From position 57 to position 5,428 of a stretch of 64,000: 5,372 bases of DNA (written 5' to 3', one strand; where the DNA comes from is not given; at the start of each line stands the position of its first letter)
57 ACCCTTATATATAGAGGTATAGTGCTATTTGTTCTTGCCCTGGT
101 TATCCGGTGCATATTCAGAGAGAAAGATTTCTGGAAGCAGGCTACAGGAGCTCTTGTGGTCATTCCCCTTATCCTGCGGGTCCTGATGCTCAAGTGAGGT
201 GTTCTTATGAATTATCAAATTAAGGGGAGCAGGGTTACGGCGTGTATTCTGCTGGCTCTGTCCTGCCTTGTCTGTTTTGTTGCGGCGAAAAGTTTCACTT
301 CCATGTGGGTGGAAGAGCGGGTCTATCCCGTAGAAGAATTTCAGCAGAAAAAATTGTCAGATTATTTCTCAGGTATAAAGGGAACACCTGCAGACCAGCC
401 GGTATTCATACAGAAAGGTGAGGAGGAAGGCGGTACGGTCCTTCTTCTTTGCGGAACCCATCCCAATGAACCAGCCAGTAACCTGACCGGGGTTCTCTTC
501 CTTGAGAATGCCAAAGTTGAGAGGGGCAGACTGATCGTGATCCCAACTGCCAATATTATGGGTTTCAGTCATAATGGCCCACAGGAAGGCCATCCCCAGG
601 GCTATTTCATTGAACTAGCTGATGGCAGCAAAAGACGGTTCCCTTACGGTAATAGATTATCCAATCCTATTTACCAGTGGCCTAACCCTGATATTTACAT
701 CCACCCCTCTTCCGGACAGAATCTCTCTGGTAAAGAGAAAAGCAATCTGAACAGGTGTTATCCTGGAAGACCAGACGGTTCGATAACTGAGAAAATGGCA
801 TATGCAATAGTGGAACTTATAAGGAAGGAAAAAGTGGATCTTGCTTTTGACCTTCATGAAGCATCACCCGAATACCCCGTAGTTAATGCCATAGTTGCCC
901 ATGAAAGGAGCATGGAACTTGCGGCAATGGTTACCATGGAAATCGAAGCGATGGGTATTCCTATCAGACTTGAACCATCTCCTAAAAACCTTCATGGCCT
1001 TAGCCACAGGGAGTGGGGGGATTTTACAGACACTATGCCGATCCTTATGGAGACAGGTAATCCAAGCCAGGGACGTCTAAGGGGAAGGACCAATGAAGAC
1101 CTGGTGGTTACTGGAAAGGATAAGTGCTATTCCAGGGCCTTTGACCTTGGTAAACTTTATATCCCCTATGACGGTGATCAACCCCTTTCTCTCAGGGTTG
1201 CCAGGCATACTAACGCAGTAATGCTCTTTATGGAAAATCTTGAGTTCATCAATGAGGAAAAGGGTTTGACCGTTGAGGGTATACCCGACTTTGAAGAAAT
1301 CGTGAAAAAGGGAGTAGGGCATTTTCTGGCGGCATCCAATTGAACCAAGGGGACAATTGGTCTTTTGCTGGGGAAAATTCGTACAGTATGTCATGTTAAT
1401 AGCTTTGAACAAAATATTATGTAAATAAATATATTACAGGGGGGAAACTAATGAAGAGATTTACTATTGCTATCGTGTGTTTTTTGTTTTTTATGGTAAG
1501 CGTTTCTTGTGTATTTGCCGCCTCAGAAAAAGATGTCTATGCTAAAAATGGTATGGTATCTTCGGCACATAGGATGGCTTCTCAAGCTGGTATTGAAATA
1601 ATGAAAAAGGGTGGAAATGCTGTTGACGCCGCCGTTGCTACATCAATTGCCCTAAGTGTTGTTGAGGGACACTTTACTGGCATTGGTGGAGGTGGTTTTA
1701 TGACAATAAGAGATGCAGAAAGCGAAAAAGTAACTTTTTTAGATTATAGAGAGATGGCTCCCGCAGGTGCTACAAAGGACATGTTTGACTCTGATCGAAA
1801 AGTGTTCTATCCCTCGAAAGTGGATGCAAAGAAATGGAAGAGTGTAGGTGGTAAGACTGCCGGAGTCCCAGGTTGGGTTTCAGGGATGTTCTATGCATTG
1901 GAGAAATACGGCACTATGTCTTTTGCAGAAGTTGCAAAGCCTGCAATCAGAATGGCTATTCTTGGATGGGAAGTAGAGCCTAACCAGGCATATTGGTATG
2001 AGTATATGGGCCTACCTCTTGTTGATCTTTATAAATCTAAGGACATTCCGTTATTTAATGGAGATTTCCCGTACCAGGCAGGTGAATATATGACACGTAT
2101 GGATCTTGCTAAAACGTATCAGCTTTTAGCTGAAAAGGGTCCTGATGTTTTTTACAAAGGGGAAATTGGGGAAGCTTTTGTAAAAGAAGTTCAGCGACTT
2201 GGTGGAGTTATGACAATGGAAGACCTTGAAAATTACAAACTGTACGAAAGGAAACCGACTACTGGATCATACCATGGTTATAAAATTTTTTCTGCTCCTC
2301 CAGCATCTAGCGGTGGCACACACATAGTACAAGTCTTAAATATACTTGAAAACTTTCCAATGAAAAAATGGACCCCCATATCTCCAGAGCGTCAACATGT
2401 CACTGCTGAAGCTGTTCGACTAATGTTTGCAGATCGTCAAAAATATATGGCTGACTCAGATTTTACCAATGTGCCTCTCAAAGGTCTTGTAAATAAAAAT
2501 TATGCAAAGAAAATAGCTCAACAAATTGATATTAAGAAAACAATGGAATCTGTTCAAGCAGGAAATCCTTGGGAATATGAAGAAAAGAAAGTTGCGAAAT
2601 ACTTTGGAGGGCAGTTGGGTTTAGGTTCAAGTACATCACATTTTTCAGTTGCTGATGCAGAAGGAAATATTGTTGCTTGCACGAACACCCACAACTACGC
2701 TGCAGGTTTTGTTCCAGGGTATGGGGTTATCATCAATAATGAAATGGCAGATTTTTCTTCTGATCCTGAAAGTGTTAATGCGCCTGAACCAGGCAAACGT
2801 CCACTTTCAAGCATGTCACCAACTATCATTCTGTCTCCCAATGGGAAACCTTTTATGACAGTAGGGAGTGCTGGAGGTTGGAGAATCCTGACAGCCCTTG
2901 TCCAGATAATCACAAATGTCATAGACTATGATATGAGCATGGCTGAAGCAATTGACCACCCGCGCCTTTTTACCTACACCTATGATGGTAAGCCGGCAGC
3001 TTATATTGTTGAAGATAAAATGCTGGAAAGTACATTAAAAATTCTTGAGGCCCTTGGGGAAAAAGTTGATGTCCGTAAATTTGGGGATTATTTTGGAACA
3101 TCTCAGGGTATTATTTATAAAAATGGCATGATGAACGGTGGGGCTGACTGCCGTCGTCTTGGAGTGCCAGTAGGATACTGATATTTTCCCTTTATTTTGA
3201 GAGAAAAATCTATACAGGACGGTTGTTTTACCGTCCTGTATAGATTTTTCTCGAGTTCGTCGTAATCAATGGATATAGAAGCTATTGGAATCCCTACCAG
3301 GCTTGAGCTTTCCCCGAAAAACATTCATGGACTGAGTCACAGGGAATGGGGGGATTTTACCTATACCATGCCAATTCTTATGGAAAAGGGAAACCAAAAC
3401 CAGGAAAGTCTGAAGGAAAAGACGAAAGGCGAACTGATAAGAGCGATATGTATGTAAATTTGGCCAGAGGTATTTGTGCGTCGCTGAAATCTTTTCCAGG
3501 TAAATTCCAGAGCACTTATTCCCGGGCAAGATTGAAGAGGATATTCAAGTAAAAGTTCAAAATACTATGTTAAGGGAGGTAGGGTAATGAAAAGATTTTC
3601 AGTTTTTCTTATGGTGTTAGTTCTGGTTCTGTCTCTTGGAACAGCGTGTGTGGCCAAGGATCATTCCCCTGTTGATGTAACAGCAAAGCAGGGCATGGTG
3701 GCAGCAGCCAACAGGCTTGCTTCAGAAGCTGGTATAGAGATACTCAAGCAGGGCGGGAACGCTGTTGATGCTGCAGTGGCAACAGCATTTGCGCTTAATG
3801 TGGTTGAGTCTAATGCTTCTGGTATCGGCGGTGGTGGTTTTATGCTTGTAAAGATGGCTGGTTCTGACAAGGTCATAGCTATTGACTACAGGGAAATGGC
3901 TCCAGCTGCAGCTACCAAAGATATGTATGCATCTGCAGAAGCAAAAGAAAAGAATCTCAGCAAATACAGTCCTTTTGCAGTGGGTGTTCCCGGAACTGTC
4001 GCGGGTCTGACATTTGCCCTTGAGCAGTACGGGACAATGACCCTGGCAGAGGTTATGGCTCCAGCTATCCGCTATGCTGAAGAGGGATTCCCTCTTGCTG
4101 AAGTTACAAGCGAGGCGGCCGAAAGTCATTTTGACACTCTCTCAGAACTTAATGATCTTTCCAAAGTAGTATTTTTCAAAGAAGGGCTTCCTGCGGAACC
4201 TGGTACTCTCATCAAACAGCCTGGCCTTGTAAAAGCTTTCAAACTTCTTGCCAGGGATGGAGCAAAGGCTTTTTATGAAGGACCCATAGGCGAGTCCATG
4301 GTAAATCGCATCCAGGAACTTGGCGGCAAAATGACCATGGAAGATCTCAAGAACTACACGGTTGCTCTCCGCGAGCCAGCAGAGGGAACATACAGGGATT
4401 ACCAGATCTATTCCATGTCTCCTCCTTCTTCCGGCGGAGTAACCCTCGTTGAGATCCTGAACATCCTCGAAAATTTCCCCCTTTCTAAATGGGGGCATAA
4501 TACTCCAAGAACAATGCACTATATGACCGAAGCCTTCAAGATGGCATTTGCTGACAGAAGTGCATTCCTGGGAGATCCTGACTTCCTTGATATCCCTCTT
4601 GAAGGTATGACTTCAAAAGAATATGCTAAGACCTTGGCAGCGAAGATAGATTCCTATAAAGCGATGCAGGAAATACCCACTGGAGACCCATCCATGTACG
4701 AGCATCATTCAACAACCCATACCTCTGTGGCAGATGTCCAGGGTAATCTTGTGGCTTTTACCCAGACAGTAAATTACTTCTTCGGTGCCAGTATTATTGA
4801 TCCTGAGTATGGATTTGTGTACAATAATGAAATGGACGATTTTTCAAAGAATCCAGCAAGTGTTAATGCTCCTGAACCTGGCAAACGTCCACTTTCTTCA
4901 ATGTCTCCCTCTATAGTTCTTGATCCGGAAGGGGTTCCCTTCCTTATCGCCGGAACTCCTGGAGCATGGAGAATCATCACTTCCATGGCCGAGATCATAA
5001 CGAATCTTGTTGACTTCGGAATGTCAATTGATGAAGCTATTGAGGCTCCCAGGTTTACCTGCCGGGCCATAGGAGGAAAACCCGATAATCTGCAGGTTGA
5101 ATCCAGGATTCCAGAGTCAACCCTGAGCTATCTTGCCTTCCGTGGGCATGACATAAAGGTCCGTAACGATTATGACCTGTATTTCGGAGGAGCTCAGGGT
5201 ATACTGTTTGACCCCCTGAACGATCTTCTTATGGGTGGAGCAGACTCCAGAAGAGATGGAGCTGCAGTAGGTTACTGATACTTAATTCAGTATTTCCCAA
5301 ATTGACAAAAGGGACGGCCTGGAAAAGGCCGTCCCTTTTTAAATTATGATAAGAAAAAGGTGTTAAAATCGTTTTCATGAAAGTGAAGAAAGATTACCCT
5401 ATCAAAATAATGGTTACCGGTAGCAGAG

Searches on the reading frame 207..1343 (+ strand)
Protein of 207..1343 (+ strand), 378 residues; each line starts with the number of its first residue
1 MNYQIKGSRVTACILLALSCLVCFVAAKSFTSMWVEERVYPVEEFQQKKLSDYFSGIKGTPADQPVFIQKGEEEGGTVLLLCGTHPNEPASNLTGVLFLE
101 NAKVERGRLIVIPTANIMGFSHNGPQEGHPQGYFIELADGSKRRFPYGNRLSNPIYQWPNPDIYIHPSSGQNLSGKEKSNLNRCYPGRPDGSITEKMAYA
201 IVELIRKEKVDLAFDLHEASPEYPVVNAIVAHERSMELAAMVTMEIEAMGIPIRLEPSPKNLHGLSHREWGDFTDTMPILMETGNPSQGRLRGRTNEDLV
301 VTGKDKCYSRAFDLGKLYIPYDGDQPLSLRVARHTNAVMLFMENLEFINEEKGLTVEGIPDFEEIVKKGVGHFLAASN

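Call 24: search_protein_families(library=pfam, proteins=[window:207-1343:+], max_evalue=0.00001)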
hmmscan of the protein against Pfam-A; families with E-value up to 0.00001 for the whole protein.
window:207-1343:+ (378 aa): 1 family
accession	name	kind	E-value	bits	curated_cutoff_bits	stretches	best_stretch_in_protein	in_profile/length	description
PF24827.1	AstE_AspA_cat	-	4.9e-09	36.4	25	1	179-255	58-140/192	Succinylglutamate desuccinylase/Aspartoacylase catalytic domain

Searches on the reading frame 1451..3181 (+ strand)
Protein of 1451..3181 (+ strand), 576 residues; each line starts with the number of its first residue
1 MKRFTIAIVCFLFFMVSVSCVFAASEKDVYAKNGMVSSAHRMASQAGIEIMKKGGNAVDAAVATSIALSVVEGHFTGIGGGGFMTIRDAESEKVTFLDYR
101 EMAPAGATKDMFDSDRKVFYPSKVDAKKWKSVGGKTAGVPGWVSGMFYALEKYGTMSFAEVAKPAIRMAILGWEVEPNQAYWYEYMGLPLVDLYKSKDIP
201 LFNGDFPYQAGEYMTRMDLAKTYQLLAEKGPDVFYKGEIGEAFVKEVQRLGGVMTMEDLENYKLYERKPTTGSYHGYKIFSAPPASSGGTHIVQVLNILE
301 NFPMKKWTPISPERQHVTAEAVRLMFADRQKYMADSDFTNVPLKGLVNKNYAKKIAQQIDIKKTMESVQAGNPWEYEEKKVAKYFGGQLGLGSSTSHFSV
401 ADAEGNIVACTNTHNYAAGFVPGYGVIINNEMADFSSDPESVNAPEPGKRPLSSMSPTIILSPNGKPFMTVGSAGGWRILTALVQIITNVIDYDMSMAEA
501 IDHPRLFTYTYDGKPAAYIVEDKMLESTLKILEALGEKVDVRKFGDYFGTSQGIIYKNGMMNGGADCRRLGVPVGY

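Call 24: search_protein_families(library=pfam, proteins=[window:1451-3181:+], max_evalue=0.00001)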
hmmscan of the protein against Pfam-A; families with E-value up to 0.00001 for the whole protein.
window:1451-3181:+ (576 aa): 1 family
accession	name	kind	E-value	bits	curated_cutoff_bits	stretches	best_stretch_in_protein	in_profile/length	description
PF01019.26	G_glu_transpept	-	2.2e-147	492.4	27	1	49-569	2-510/512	Gamma-glutamyltranspeptidase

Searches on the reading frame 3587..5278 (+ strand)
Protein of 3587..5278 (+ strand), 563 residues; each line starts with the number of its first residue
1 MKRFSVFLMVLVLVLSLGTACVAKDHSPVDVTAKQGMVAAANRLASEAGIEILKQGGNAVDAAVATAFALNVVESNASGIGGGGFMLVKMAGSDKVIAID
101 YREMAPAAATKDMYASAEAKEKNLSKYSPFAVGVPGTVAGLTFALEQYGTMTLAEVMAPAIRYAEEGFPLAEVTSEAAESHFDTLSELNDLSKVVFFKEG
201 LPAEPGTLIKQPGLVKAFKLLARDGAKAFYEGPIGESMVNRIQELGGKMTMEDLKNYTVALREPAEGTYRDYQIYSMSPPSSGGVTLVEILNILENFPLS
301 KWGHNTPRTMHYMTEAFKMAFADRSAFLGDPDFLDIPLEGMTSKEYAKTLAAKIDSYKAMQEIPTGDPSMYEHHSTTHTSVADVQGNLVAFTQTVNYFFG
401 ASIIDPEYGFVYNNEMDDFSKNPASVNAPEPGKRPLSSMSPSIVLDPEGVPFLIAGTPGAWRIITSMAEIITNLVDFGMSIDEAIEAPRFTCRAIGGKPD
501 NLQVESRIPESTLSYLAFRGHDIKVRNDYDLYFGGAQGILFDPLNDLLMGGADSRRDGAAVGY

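Call 24: search_protein_families(library=pfam, proteins=[window:3587-5278:+], max_evalue=0.00001)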
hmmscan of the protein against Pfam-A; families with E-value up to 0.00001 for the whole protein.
window:3587-5278:+ (563 aa): 1 family
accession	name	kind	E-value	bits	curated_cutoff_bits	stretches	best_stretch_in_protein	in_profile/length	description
PF01019.26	G_glu_transpept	-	8.5e-165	549.9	27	1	51-558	2-512/512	Gamma-glutamyltranspeptidase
